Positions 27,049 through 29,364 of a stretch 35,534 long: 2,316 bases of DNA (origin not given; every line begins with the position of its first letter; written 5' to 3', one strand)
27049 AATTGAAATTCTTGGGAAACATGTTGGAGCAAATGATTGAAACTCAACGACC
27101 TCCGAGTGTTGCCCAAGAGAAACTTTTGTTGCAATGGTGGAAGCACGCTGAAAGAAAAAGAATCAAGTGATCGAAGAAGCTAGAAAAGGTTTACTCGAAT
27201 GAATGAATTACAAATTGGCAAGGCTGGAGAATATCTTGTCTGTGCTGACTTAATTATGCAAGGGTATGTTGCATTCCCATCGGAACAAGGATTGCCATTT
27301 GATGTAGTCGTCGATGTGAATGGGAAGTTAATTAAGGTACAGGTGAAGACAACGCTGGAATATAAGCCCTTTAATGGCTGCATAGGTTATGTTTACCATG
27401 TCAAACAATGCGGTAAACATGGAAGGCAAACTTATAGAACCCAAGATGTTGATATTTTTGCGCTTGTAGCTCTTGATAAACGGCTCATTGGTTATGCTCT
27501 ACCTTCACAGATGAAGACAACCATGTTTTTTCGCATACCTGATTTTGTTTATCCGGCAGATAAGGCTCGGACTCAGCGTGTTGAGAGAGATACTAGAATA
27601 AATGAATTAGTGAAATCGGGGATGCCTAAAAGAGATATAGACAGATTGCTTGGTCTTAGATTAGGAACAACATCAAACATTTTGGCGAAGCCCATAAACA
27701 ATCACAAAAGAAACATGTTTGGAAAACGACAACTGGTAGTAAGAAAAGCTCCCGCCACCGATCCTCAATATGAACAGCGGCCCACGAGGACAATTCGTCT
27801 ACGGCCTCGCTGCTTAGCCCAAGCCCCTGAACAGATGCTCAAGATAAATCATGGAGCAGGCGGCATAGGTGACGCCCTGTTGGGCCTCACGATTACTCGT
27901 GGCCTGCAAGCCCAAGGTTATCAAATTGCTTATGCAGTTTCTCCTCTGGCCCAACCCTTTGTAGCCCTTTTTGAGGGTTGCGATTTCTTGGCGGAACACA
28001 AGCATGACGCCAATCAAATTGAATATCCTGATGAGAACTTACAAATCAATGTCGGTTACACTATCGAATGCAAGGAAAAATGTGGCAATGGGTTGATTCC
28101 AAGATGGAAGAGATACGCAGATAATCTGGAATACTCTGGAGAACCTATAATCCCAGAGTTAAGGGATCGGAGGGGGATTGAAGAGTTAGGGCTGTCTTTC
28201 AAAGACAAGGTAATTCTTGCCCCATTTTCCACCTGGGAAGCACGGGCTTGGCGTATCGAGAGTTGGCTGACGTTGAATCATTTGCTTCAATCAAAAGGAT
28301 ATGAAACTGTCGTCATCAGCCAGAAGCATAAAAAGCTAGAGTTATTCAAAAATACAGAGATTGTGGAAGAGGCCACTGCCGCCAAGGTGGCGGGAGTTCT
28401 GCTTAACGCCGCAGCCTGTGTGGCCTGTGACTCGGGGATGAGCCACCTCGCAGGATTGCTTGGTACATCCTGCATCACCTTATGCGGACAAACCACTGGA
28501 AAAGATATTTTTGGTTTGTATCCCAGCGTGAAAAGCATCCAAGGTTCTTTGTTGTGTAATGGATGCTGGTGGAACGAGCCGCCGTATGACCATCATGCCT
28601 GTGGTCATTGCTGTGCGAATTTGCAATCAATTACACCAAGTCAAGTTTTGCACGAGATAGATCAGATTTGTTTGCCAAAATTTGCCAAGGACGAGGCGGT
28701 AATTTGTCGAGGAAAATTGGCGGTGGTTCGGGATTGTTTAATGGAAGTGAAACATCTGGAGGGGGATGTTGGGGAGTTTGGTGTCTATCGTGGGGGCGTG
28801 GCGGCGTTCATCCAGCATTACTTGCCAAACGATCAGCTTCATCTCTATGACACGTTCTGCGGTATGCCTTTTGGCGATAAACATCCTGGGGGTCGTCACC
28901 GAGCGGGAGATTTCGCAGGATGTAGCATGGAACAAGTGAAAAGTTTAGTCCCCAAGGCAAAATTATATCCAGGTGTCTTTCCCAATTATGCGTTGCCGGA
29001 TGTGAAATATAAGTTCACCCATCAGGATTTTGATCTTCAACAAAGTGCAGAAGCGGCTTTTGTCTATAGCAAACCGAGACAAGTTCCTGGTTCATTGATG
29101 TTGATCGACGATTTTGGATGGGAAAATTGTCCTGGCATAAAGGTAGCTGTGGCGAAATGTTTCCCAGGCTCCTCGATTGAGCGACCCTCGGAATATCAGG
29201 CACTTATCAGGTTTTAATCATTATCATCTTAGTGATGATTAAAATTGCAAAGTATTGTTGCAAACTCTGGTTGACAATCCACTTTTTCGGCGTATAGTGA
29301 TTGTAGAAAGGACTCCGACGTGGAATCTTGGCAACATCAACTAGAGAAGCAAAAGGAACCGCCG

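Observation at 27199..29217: Single 672-aa ORF fusing a PD-(D/E)XK nuclease/HTH module, a GT9 glycosyltransferase with a Cys cluster, and a TylF-type O-methyltransferase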

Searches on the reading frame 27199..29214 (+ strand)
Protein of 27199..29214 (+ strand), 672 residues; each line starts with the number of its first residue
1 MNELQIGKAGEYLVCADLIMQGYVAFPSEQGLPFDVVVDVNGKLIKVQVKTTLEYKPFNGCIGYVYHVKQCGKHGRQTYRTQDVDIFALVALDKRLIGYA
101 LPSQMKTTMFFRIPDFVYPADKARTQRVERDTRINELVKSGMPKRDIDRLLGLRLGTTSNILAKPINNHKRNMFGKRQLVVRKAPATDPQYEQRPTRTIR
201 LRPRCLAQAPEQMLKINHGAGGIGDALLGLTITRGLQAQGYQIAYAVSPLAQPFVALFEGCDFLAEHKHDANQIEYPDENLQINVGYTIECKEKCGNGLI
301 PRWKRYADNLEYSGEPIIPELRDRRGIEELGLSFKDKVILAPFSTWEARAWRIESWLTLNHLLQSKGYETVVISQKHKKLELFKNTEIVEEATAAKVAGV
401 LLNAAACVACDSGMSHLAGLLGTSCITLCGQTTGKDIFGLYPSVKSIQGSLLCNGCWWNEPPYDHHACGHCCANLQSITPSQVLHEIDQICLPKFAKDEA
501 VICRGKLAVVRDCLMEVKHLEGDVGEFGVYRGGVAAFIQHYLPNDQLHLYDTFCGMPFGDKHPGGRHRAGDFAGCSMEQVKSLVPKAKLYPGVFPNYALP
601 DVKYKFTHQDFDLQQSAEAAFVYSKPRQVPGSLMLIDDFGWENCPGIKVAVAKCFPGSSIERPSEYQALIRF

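Call 3: search_protein_families(library=pfam, proteins=[window:27199-29214:+], max_evalue=1)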
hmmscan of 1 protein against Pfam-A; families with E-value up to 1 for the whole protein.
window:27199-29214:+ (672 aa): 3 families
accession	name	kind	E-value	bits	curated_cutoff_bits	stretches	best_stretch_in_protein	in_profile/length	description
PF11645.14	PDDEXK_5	-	2.7e-11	44.1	26.1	1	1-104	1-105/138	PD-(D/E)XK endonuclease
PF01075.23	Glyco_transf_9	-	2.1e-10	40.8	22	1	335-445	105-225/247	Glycosyltransferase family 9 (heptosyltransferase)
PF05711.17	TylF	-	4.3e-07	29.9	23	1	500-644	69-235/264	Macrocin-O-methyltransferase (TylF)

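Call 4: search_protein_families(library=phrogs, proteins=[window:27199-29214:+], max_evalue=0.1)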
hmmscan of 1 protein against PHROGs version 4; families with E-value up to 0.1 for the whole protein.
window:27199-29214:+ (672 aa): 3 families
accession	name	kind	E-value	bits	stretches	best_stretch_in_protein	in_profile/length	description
phrog_24524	-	unknown function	5.5e-18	66.5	1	2-119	7-133/168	-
phrog_5018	-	unknown function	1.4e-16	61.9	1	1-96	2-94/134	-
phrog_672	-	unknown function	0.015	15.8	1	445-484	13-52/58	-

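Call 5: search_protein_families(library=ncbifam, proteins=[window:27199-29214:+], max_evalue=1)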
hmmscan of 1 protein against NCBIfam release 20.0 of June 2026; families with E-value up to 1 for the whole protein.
window:27199-29214:+ (672 aa): 5 families
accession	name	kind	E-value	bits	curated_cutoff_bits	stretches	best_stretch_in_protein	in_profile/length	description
TIGR02193.1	heptsyl_trn_I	equivalog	1.9e-09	37.2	185.3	1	335-489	180-318/320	lipopolysaccharide heptosyltransferase I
NF008204.0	PRK10964.1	equivalog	3.2e-06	26.5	437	1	344-437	187-287/322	lipopolysaccharide heptosyltransferase RfaC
TIGR02195.1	heptsyl_trn_II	equivalog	4.3e-05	22.8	134.6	1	347-490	187-337/339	lipopolysaccharide heptosyltransferase II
TIGR04414.1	hepto_Aah_TibC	equivalog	0.00022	20.3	200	1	338-471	207-346/374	autotransporter strand-loop-strand O-heptosyltransferase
TIGR02201.1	heptsyl_trn_III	equivalog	0.05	12.6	170.2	1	327-432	174-289/344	putative lipopolysaccharide heptosyltransferase III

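Call 7: search_dna_similar(query=window:27199-29214:+, collection=phages, mode=protein, max_rows=30)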
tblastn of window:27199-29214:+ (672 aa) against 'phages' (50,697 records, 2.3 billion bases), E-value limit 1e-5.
Records with a match: 1; places in all: 1; records where one place covers at least 80% of the query: 0.
Best place of each record, by identity: <60% 1.
By first word of the organism name: Klebsiella 1.
By host as written in the record: Klebsiella oxytoca BBCO_XO_1 1.
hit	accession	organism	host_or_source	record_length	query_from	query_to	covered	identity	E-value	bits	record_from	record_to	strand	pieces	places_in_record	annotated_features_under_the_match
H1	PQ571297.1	Klebsiella phage KO-TP1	Klebsiella oxytoca BBCO_XO_1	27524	1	120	18%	33.3%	3e-13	80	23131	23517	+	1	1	PDDEXK_5 domain-containing protein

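Call 9: find_homologous_proteins(query=window:27199-29214:+, max_evalue=0.001)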
Query window:27199-29214:+ (672 aa): 18 proteins with E <= 0.001 among 8000 candidates.
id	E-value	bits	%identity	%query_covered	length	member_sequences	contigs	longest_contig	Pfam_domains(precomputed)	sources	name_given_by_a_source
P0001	0.0e+0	1188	100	74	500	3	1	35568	PF05711.18,PF01075.24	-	-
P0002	4.2e-144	500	48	69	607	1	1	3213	PF05711.18,PF13578.13,PF01075.24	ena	-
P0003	3.1e-122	428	43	64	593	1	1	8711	PF05711.18,PF13578.13,PF01075.24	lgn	-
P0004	1.8e-115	405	42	71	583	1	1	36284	PF05711.18,PF13578.13,PF01075.24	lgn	-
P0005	2.5e-114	401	43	68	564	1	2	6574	PF05711.18,PF13578.13,PF01075.24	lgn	-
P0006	7.3e-113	397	41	70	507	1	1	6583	PF05711.18,PF13578.13,PF01075.24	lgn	-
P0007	3.1e-86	309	36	68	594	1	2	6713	PF05711.18,PF13578.13,PF01075.24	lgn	-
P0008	1.7e-85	306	39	43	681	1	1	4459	PF05711.18,PF13578.13,PF01075.24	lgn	-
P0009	1.4e-82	296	39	68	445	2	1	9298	PF05711.18,PF01075.24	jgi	-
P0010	7.2e-67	245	45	42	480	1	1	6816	PF01075.24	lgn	-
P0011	2.7e-60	223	44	43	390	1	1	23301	-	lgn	-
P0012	9.0e-58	214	43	42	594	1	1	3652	PF13578.13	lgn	-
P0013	4.8e-57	212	41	42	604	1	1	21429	PF00535.33,PF01075.24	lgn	-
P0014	4.9e-56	209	40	41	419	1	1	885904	PF01075.24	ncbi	-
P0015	7.7e-47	178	38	40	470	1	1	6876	PF01075.24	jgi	jgi:hypothetical protein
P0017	2.5e-45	173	35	43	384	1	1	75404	-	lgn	-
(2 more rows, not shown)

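Call 16: find_encoding_contigs(protein=P0004, flank=10000, max_places=3)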
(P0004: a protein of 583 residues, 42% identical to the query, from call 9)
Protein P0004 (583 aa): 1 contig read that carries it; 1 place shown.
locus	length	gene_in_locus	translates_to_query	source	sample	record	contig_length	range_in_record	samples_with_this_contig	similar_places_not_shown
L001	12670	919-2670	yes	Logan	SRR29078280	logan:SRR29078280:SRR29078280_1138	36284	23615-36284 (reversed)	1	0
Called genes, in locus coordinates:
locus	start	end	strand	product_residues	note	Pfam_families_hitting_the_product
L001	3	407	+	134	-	?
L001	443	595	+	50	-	-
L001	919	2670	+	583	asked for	PF01075:Glyco_transf_9 (weak), PF13578:Methyltransf_24 (faint), PF05711:TylF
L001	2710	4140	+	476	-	PF00294:PfkB (faint), PF01467:CTP_transf_like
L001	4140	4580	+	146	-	-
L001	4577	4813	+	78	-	-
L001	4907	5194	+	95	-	-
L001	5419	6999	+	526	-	PF13365:Trypsin_2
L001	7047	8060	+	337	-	-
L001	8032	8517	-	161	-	-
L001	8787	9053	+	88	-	-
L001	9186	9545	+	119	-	-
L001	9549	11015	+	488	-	PF00712:DNA_pol3_beta, PF02767:DNA_pol3_beta_2, PF02768:DNA_pol3_beta_3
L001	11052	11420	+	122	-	-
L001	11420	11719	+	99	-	-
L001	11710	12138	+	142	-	-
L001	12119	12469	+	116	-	-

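Call 17: find_encoding_contigs(protein=P0014, flank=10000, max_places=3)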
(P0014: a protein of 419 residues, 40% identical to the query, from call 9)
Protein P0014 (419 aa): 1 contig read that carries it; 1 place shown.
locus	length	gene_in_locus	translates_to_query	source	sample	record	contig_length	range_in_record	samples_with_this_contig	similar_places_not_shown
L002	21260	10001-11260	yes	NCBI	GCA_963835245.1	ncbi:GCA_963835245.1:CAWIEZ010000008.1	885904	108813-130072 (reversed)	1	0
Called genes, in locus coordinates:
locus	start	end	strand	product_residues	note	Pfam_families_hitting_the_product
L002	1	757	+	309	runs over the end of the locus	PF00589:Phage_integrase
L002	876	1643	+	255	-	-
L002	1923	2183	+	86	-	PF13542:HTH_Tnp_ISL3 (weak), PF21531:Rv2175c_wHTH (weak), PF12728:HTH_17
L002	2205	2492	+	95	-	-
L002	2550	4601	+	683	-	PF22763:NrS1-1_pol-like_HBD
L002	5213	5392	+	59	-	-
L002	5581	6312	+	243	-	-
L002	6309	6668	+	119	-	-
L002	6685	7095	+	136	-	-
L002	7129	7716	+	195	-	-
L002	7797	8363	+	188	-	-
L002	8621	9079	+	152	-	-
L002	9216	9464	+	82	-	-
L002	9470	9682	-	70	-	-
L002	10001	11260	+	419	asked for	PF01075:Glyco_transf_9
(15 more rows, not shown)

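Call 43: find_encoding_contigs(protein=P0013, flank=10000, max_places=2)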
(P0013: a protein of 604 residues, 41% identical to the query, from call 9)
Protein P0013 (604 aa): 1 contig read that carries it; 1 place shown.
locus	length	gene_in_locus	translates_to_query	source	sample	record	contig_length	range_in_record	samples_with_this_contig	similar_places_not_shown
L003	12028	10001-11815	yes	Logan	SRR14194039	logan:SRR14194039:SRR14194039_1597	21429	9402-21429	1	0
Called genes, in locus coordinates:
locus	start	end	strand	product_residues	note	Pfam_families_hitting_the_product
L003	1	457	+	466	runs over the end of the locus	-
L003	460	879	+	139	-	PF25138:Phage_H_T_join_3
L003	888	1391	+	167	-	-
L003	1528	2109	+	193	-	-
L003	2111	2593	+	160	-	-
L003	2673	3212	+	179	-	-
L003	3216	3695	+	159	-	-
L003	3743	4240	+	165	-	-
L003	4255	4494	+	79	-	-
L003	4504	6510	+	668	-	-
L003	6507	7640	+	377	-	-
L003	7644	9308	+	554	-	-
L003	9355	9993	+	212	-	-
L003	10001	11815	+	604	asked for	PF01075:Glyco_transf_9 (weak), PF00535:Glycos_transf_2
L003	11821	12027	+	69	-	?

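Call 44: find_encoding_contigs(protein=P0011, flank=10000, max_places=2)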
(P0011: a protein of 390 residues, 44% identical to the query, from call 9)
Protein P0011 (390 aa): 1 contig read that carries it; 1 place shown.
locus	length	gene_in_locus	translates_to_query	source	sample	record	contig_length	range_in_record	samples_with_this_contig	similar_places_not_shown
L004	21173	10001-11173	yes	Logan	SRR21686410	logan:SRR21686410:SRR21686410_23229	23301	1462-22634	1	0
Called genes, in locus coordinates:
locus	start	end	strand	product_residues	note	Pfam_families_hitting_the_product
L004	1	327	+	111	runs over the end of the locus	-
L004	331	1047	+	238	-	-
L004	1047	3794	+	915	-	-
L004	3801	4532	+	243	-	-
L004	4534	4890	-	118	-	-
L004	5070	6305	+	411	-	-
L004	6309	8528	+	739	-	-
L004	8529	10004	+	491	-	-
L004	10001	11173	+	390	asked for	-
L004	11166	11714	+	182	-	PF13489:Methyltransf_23, PF08241:Methyltransf_11, PF08242:Methyltransf_12 (weak), PF13649:Methyltransf_25 (faint), PF13847:Methyltransf_31 (weak)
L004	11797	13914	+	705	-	PF13439:Glyco_transf_4 (weak)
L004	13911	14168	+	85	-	-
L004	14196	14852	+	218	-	PF00847:AP2 (weak), PF13392:HNH_3 (weak)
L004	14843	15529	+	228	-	PF00535:Glycos_transf_2, PF13641:Glyco_tranf_2_3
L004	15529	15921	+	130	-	-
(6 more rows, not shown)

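Call 52: search_protein_families(library=pfam, proteins=[L001:2710-4137:+, L001:4140-4577:+, L001:3-404:+], max_evalue=0.01)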
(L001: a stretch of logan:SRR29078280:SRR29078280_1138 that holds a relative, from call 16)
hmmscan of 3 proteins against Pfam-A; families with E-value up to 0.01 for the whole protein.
L001:2710-4137:+ (476 aa): 2 families
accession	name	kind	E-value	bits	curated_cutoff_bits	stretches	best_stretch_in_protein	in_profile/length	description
PF01467.32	CTP_transf_like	-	1.3e-18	68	21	1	342-434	1-91/133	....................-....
PF00294.29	PfkB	-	6.5e-06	26.1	25.8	0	231-300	224-292/302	pfkB family carbohydrate kinase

L001:4140-4577:+ (146 aa): 0 families

L001:3-404:+ (134 aa): 0 families

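Call 53: search_protein_families(library=ncbifam, proteins=[L001:2710-4137:+], max_evalue=0.01)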
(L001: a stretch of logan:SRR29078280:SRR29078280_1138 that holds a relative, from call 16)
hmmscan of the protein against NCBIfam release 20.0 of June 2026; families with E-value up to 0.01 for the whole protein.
L001:2710-4137:+ (476 aa): 6 families
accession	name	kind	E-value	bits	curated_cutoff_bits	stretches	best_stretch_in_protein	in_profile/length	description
NF008454.0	PRK11316.1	equivalog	3.7e-63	213.8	521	1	14-446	8-448/475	bifunctional D-glycero-beta-D-manno-heptose-7-phosphate kinase/D-glycero-beta-D-manno-heptose 1-phosphate adenylyltransferase HldE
TIGR02199.1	rfaE_dom_II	equivalog_domain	2e-42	144.4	181.5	1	332-446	5-119/144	D-glycero-beta-D-manno-heptose 1-phosphate adenylyltransferase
TIGR02198.1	rfaE_dom_I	equivalog_domain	9.6e-32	110.3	345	1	14-299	5-298/315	D-glycero-beta-D-manno-heptose-7-phosphate kinase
TIGR00125.1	cyt_tran_rel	domain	3.6e-15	55.9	27.7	1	340-405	1-63/65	adenylyltransferase/cytidyltransferase family protein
TIGR01518.1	g3p_cytidyltrns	equivalog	4.5e-12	46.2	165.4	1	341-437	1-96/125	glycerol-3-phosphate cytidylyltransferase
NF001985.0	PRK00777.1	subfamily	5.9e-05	23.2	104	1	341-400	7-64/157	pantetheine-phosphate adenylyltransferase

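Call 55: list_cluster_members(proteins=[P0001, window:27199-29214:+])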
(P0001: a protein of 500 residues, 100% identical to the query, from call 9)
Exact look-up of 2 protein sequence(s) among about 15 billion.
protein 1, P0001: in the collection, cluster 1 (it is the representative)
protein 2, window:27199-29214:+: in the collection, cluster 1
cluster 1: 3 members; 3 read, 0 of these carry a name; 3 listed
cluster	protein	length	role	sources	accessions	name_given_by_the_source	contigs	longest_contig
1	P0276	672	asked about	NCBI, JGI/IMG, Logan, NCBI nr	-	-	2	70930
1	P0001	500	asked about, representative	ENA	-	-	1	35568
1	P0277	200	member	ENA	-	-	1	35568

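Call 58: find_encoding_contigs(protein=P0001, flank=10000, max_places=5)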
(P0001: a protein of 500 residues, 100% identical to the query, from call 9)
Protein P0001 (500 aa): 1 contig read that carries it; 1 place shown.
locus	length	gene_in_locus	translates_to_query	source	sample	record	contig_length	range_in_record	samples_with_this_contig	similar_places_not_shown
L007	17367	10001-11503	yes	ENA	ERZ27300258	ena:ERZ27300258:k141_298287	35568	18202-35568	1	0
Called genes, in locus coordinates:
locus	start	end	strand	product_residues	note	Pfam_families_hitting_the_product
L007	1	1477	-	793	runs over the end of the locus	PF13385:Laminin_G_3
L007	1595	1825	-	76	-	-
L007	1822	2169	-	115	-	-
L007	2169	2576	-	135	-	-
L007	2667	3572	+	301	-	PF03161:LAGLIDADG_2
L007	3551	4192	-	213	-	-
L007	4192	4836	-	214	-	-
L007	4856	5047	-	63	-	-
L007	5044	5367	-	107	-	-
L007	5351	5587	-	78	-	PF21983:NikA-like (faint)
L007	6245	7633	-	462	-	PF08706:D5_N, PF19263:DUF5906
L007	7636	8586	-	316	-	PF09250:Prim-Pol (weak)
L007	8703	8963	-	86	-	-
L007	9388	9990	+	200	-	PF11645:PDDEXK_5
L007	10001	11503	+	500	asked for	PF01075:Glyco_transf_9, PF05711:TylF (weak)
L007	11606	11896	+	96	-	-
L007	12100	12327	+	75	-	-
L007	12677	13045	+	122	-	-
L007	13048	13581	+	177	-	-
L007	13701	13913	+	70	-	-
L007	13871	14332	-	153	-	-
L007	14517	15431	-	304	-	-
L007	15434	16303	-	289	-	-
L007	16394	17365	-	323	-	?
